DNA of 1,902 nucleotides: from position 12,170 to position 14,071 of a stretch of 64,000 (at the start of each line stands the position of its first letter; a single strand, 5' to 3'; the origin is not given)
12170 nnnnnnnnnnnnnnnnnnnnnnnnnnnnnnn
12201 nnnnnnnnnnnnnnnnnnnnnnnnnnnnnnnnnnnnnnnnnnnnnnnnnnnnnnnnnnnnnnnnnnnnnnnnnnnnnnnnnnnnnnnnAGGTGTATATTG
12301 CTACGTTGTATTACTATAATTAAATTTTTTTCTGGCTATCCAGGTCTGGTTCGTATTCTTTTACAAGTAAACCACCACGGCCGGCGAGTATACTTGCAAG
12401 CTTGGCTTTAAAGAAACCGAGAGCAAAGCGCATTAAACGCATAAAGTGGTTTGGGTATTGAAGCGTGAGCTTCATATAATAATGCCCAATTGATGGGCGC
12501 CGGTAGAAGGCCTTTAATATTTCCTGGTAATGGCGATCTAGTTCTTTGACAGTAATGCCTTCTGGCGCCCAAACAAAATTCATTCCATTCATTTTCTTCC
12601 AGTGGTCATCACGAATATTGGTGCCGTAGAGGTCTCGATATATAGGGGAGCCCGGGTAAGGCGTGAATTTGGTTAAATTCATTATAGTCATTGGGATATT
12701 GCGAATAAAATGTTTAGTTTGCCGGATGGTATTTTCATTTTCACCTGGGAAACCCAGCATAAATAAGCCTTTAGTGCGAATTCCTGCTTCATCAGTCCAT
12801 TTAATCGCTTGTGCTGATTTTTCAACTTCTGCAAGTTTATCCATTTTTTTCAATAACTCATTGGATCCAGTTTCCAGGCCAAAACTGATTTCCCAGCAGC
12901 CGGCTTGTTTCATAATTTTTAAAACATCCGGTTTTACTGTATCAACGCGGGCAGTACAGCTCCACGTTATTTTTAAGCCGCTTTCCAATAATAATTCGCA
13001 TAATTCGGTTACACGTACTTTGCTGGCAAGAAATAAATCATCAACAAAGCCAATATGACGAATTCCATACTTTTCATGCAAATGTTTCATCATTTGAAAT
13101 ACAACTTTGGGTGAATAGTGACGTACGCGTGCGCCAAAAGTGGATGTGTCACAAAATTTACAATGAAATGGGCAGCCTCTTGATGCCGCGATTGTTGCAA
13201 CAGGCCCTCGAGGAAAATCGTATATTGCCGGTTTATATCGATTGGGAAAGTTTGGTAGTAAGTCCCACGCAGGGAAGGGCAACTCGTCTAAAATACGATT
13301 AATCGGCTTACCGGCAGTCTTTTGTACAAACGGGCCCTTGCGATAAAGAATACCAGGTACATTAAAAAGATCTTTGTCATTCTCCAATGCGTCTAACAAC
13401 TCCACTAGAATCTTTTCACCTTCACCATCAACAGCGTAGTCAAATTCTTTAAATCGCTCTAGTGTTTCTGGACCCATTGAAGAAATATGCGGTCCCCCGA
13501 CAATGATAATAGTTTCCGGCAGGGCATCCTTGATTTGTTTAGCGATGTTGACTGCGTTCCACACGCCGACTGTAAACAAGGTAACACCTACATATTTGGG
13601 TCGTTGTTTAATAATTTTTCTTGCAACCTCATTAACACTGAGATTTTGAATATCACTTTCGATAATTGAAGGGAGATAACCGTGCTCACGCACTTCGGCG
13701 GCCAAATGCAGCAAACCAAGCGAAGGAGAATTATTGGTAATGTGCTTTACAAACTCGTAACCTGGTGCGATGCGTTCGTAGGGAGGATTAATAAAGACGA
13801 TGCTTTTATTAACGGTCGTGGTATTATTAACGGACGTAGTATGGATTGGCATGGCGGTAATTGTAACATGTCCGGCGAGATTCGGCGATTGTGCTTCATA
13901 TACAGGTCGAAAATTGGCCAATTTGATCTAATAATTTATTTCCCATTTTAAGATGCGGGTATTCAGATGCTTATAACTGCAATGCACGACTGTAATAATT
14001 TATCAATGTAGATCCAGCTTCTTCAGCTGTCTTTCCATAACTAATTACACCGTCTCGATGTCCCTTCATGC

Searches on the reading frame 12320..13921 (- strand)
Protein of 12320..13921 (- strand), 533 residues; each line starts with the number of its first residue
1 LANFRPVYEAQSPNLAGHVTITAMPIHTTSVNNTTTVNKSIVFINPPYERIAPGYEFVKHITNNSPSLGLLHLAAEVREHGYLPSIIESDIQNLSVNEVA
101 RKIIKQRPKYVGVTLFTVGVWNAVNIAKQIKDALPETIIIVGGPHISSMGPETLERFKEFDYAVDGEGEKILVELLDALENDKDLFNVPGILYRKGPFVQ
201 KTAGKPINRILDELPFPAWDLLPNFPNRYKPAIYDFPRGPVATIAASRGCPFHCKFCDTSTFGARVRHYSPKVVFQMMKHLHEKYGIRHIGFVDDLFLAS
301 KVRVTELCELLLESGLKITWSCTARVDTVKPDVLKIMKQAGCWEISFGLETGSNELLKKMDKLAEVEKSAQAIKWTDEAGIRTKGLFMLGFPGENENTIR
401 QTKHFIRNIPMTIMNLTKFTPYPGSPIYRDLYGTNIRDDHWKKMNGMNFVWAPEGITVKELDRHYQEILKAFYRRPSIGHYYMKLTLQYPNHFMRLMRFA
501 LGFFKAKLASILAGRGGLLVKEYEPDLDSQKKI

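Call 3: search_protein_families(library=pfam, proteins=[window:12320-13921:-], max_evalue=0.1)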
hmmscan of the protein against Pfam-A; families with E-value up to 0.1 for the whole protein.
window:12320-13921:- (533 aa): 3 families
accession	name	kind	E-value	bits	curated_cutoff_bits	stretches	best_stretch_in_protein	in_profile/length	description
PF04055.27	Radical_SAM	-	5.7e-27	95.4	29.5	1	247-406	4-166/166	Radical SAM superfamily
PF02310.24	B12-binding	-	3.4e-17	62.8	32.1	1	60-175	7-120/121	B12 binding domain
PF19864.5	Radical_SAM_N2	-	0.0012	18.7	29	1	136-183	86-129/151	Radical SAM proteins, N-terminal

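Call 4: search_protein_families(library=ncbifam, proteins=[window:12320-13921:-], max_evalue=0.1)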
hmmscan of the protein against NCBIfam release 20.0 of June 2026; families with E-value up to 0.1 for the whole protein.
window:12320-13921:- (533 aa): 44 families (the best 25 are shown)
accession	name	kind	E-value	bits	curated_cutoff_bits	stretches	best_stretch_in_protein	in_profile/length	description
NF050148.1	rSAM_ApyD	equivalog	2.5e-62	211.2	750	1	65-447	23-409/645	RiPP biosynthesis radical SAM protein ApyD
TIGR02026.1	BchE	equivalog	2.4e-58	198.2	481.35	1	41-484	2-439/497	magnesium-protoporphyrin IX monomethyl ester anaerobic oxidative cyclase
TIGR04479.1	bcpD_PhpK_rSAM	subfamily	3.2e-52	177.5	600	1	66-463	71-455/504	PhpK family radical SAM P-methyltransferase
TIGR03471.1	HpnJ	equivalog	1.7e-45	155.8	577.6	1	118-505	79-465/472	hopanoid biosynthesis associated radical SAM protein HpnJ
TIGR03975.1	rSAM_ocin_1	subfamily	1.7e-40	139.1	281.85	1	95-409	116-430/606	RiPP maturation radical SAM C-methyltransferase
TIGR04013.1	B12_SAM_MJ_1487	hypoth_equivalog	8.1e-39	133.5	251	1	85-428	18-354/382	TIGR04013 family B12-binding domain/radical SAM domain-containing protein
TIGR04367.1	HpnR_B12_rSAM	equivalog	5e-37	127.6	650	1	67-429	22-371/490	hopanoid C-3 methylase HpnR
NF038361.1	rSAM_Sden_1168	equivalog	2.3e-35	122.2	575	1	94-429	125-471/560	Sden_1168 family B12-binding radical SAM P-methyltransferase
TIGR04072.2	rSAM_ladder_B12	equivalog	2.8e-34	118.5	360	1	69-413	20-353/443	lipid biosynthesis B12-binding/radical SAM protein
TIGR04385.1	B12_rSAM_cofa1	equivalog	1.9e-33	116.3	450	1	68-409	21-364/438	B12 lower ligand biosynthesis radical SAM protein BzaD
TIGR04295.1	B12_rSAM_oligo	hypoth_equivalog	4.6e-32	111.2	400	1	70-443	28-395/422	TIGR04295 family B12-binding domain-containing radical SAM protein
TIGR04014.1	B12_SAM_MJ_0865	equivalog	1.7e-30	106.2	360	1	124-434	58-361/434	methyl-coenzyme M reductase glutamine C-methyltransferase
NF040542.1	rSAM_RCCLKC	equivalog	7.2e-27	94.6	450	1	110-427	53-373/423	arsinothricin biosynthesis radical SAM protein ArsL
NF033070.1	rSAM_AprD4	equivalog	2.5e-25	89.3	500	1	210-461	169-420/456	AprD4 family radical SAM diol-dehydratase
TIGR04190.1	B12_SAM_Ta0216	equivalog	3.4e-20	72.1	500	1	68-414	38-399/554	TIGR04190 family B12-binding domain/radical SAM domain protein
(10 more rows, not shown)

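Call 6: find_homologous_proteins(query=window:12320-13921:-)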
Query window:12320-13921:- (533 aa): 2525 proteins with E <= 0.001 among 8000 candidates; the best 120 are listed.
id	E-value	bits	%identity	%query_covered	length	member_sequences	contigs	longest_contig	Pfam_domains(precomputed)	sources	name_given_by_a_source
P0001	0.0e+0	1244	100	100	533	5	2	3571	PF04055.28,PF02310.25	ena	-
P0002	4.7e-289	977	83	92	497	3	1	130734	PF04055.28,PF02310.25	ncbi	-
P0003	4.4e-288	974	83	92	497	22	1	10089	PF04055.28,PF02310.25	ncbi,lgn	ncbi:MAG: radical SAM protein [Thioalkalispiraceae bacterium]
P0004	6.1e-287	970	81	93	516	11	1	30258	PF04055.28,PF02310.25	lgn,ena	-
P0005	1.6e-286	969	82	92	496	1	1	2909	PF04055.28,PF02310.25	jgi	-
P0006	1.7e-285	966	81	93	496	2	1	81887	PF04055.28,PF02310.25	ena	-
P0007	2.5e-285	965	82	92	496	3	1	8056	PF04055.28,PF02310.25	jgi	-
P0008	3.1e-284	962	82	92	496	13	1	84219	PF04055.28,PF02310.25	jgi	-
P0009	2.9e-283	958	81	92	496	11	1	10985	PF04055.28,PF02310.25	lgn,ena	-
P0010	1.2e-282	956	81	92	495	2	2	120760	PF04055.28,PF02310.25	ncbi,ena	-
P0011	1.4e-281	953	82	92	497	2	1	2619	PF04055.28,PF02310.25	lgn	-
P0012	4.3e-280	948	79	92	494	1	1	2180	PF04055.28,PF02310.25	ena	-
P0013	4.3e-280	948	79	92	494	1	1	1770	PF04055.28,PF02310.25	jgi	-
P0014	2.9e-279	945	78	93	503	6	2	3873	PF04055.28,PF02310.25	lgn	-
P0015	2.1e-278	942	80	92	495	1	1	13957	PF04055.28,PF02310.25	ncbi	-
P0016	9.8e-277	937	79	92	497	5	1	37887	PF04055.28,PF02310.25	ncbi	-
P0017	2.0e-276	936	78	92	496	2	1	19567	PF04055.28,PF02310.25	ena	-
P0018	2.6e-276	935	78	93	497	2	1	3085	PF04055.28,PF02310.25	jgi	jgi:radical SAM superfamily enzyme YgiQ (UPF0313 family)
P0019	6.1e-276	934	79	92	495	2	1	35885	PF04055.28,PF02310.25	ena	-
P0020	6.6e-276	934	79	92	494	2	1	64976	PF04055.28,PF02310.25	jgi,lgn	jgi:radical SAM superfamily enzyme YgiQ (UPF0313 family)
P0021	1.4e-275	933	79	93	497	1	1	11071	PF04055.28,PF02310.25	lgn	-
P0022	4.6e-275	931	78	93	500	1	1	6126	PF04055.28,PF02310.25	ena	-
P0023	3.0e-274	929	78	92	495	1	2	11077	PF04055.28,PF02310.25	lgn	-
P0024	7.8e-274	927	78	92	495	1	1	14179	PF04055.28,PF02310.25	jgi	-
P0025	1.0e-273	927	76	93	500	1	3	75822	PF04055.28,PF02310.25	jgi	-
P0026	2.9e-273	925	76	93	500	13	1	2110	PF04055.28,PF02310.25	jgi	jgi:anaerobic magnesium-protoporphyrin IX monomethyl ester cyclase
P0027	3.1e-273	925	78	92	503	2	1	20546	PF04055.28,PF02310.25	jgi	jgi:radical SAM superfamily enzyme YgiQ (UPF0313 family)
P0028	1.7e-272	923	78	92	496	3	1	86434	PF04055.28,PF02310.25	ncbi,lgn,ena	-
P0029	9.9e-272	920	78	92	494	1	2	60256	PF04055.28,PF02310.25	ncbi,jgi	-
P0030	1.0e-271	920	78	92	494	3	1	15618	PF04055.28,PF02310.25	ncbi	ncbi:MAG: radical SAM protein [Acidiferrobacterales bacterium]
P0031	1.8e-271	919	78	92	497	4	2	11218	PF04055.28,PF02310.25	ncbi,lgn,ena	-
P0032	2.1e-271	919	78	92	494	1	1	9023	PF04055.28,PF02310.25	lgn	-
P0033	3.2e-271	919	78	92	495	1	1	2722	PF04055.28,PF02310.25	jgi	jgi:radical SAM superfamily enzyme YgiQ (UPF0313 family)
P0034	3.3e-271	919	77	92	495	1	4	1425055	PF04055.28,PF02310.25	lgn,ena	-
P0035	4.6e-271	918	78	92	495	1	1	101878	PF04055.28,PF02310.25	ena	-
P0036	8.4e-271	917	78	92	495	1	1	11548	PF04055.28,PF02310.25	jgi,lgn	jgi:radical SAM superfamily enzyme YgiQ (UPF0313 family)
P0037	1.0e-270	917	78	92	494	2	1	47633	PF04055.28,PF02310.25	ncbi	-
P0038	1.3e-270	917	77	92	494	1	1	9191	PF04055.28,PF02310.25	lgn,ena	-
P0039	1.6e-270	916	78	92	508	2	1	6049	PF04055.28,PF02310.25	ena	-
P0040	4.8e-269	911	78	92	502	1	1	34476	PF04055.28,PF02310.25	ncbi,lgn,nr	ncbi:MAG: radical SAM protein [Gammaproteobacteria bacterium]|nr:MAG: radical SAM protein [Gammaprot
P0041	7.6e-269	911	78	91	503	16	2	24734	PF04055.28,PF02310.25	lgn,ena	-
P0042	8.2e-269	911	74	97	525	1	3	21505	PF04055.28,PF02310.25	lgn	-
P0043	9.2e-269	911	78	93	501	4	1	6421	PF04055.28,PF02310.25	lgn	-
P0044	1.7e-268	910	76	92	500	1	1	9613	PF04055.28,PF02310.25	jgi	jgi:radical SAM superfamily enzyme YgiQ (UPF0313 family)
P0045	6.2e-268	908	76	92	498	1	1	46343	PF04055.28,PF02310.25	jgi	jgi:radical SAM superfamily enzyme YgiQ (UPF0313 family)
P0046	1.3e-267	907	77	92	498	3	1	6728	PF04055.28,PF02310.25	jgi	jgi:radical SAM superfamily enzyme YgiQ (UPF0313 family)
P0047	5.6e-267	905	78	92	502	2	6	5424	PF04055.28,PF02310.25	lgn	-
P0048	8.5e-267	904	78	92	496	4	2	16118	PF04055.28,PF02310.25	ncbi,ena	-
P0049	1.2e-266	904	77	92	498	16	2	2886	PF04055.28,PF02310.25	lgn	-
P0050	1.3e-266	903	76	92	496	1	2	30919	PF04055.28,PF02310.25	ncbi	-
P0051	2.0e-266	903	77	92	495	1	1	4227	PF04055.28,PF02310.25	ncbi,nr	ncbi:MAG: B12-binding domain-containing radical SAM protein [Proteobacteria bacterium]|nr:B12-bindin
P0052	2.2e-266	903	76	92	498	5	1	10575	PF04055.28,PF02310.25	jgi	jgi:radical SAM superfamily enzyme YgiQ (UPF0313 family)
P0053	2.5e-266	902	76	93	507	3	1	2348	PF04055.28,PF02310.25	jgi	jgi:anaerobic magnesium-protoporphyrin IX monomethyl ester cyclase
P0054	4.0e-266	902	76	93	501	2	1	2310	PF04055.28,PF02310.25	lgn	-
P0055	6.4e-266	901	77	93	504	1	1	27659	PF04055.28,PF02310.25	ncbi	-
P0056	7.3e-266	901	77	93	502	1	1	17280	PF04055.28,PF02310.25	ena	-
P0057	7.7e-266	901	77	92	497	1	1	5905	PF04055.28,PF02310.25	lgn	-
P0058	8.4e-266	901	76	93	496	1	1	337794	PF04055.28,PF02310.25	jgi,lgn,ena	-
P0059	8.8e-266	901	75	93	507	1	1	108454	PF04055.28,PF02310.25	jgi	jgi:radical SAM superfamily enzyme YgiQ (UPF0313 family)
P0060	9.2e-266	901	76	92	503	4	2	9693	PF04055.28,PF02310.25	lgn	-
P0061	9.4e-266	901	75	93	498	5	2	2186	PF04055.28,PF02310.25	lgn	-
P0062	1.2e-265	900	76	92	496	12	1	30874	PF04055.28,PF02310.25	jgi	jgi:radical SAM superfamily enzyme YgiQ (UPF0313 family)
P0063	1.3e-265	900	75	93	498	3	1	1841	PF04055.28,PF02310.25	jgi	-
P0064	2.1e-265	899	77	93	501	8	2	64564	PF04055.28,PF02310.25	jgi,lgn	-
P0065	2.3e-265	899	76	93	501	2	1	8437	PF04055.28,PF02310.25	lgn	-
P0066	3.8e-265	899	77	92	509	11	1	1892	PF04055.28,PF02310.25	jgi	-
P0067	5.2e-265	898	78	92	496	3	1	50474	PF04055.28,PF02310.25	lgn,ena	-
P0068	6.9e-265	898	75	92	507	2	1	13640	PF04055.28,PF02310.25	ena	-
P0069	7.8e-265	898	76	92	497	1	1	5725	PF04055.28,PF02310.25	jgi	-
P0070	8.0e-265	897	75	92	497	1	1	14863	PF04055.28,PF02310.25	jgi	-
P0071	2.0e-264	896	77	93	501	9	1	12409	PF04055.28,PF02310.25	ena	-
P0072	2.9e-264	896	77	92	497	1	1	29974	PF04055.28,PF02310.25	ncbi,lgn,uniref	ncbi:hypothetical protein MNBD_GAMMA17-1639 [hydrothermal vent metagenome]|uniref:Uncharacterized pr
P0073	3.7e-264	895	76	92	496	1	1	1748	PF04055.28,PF02310.25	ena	-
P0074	7.0e-264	894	77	91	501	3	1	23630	PF04055.28,PF02310.25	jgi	-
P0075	2.2e-262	889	76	92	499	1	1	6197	PF04055.28,PF02310.25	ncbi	-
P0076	2.2e-262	889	75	93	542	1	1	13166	PF04055.28,PF02310.25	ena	-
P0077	4.0e-262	889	75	92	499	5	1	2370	PF04055.28,PF02310.25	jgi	-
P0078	4.0e-262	889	75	93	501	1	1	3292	PF04055.28,PF02310.25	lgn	-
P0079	4.4e-262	888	75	92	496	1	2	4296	PF04055.28,PF02310.25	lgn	-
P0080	7.2e-262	888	75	92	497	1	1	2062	PF04055.28,PF02310.25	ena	-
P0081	9.8e-262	887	74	93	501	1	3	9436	PF04055.28,PF02310.25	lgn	-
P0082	1.7e-261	887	74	92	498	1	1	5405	PF04055.28,PF02310.25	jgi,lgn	jgi:radical SAM superfamily enzyme YgiQ (UPF0313 family)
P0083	2.5e-261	886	76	92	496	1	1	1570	PF04055.28,PF02310.25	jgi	jgi:radical SAM superfamily enzyme YgiQ (UPF0313 family)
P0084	4.0e-261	885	75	92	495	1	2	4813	PF04055.28,PF02310.25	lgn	-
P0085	4.6e-261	885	76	91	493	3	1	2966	PF04055.28,PF02310.25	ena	-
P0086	3.8e-260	882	74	94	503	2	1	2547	PF04055.28,PF02310.25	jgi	-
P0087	7.9e-260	881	76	92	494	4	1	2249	PF04055.28,PF02310.25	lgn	-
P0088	2.9e-259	879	76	91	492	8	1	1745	PF04055.28,PF02310.25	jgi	jgi:anaerobic magnesium-protoporphyrin IX monomethyl ester cyclase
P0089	8.6e-259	878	76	91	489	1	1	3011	PF04055.28,PF02310.25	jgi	-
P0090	8.7e-259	878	76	91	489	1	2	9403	PF04055.28,PF02310.25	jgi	jgi:anaerobic magnesium-protoporphyrin IX monomethyl ester cyclase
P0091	4.5e-258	875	74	93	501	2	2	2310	PF04055.28,PF02310.25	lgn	-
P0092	5.2e-258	875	74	92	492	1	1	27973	PF04055.28,PF02310.25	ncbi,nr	ncbi:MAG: radical SAM protein [Gammaproteobacteria bacterium]|nr:MAG: radical SAM protein [Gammaprot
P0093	5.9e-258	875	75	91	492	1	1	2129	PF04055.28,PF02310.25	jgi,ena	-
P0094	1.3e-257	874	75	91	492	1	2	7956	PF04055.28,PF02310.25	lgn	-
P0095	1.8e-257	873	75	91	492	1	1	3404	PF04055.28,PF02310.25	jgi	-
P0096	2.5e-257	873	75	91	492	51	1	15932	PF04055.28,PF02310.25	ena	-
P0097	3.3e-257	872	75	92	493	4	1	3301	PF04055.28,PF19864.6,PF02310.25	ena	-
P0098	3.5e-257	872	75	91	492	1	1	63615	PF04055.28,PF02310.25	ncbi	-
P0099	4.5e-257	872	75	91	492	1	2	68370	PF04055.28,PF02310.25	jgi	jgi:radical SAM superfamily enzyme YgiQ (UPF0313 family)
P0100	4.8e-257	872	75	91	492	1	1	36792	PF04055.28,PF02310.25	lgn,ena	-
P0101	8.9e-257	871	75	91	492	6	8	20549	PF04055.28,PF02310.25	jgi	-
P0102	1.2e-256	871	74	92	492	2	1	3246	PF04055.28,PF02310.25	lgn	-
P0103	1.5e-256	870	75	89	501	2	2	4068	PF04055.28,PF02310.25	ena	-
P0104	4.8e-255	865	74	92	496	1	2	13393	PF04055.28,PF02310.25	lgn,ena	-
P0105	5.1e-255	865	74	92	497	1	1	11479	PF04055.28,PF02310.25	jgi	jgi:radical SAM superfamily enzyme YgiQ (UPF0313 family)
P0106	8.0e-255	865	74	91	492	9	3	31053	PF04055.28,PF02310.25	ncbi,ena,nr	ncbi:MAG TPA: radical SAM protein [Acidiferrobacterales bacterium]|nr:radical SAM protein [Acidiferr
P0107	8.7e-255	864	73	92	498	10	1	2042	PF04055.28,PF02310.25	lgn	-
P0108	2.4e-254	863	74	93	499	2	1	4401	PF04055.28,PF02310.25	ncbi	-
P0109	2.7e-254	863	73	93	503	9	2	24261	PF04055.28,PF02310.25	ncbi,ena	-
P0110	2.9e-254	863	71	93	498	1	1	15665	PF04055.28,PF02310.25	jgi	jgi:anaerobic magnesium-protoporphyrin IX monomethyl ester cyclase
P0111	4.6e-254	862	74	91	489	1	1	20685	PF04055.28,PF02310.25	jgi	-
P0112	4.5e-253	859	73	92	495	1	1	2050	PF04055.28,PF02310.25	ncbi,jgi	-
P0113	7.9e-253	858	74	91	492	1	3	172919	PF04055.28,PF02310.25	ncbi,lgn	-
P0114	8.3e-253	858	72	93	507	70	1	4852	PF04055.28,PF02310.25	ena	-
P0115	2.9e-252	856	74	91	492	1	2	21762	PF04055.28,PF02310.25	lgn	-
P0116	4.9e-252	855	73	92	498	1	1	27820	PF04055.28,PF02310.25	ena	-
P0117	4.0e-251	852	73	91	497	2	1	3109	PF04055.28,PF02310.25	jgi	jgi:radical SAM superfamily enzyme YgiQ (UPF0313 family)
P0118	1.5e-250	850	72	92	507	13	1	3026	PF04055.28,PF02310.25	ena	-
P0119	6.0e-250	848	72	91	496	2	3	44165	PF04055.28,PF02310.25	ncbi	-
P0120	8.2e-250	848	72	92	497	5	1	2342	PF04055.28,PF02310.25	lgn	-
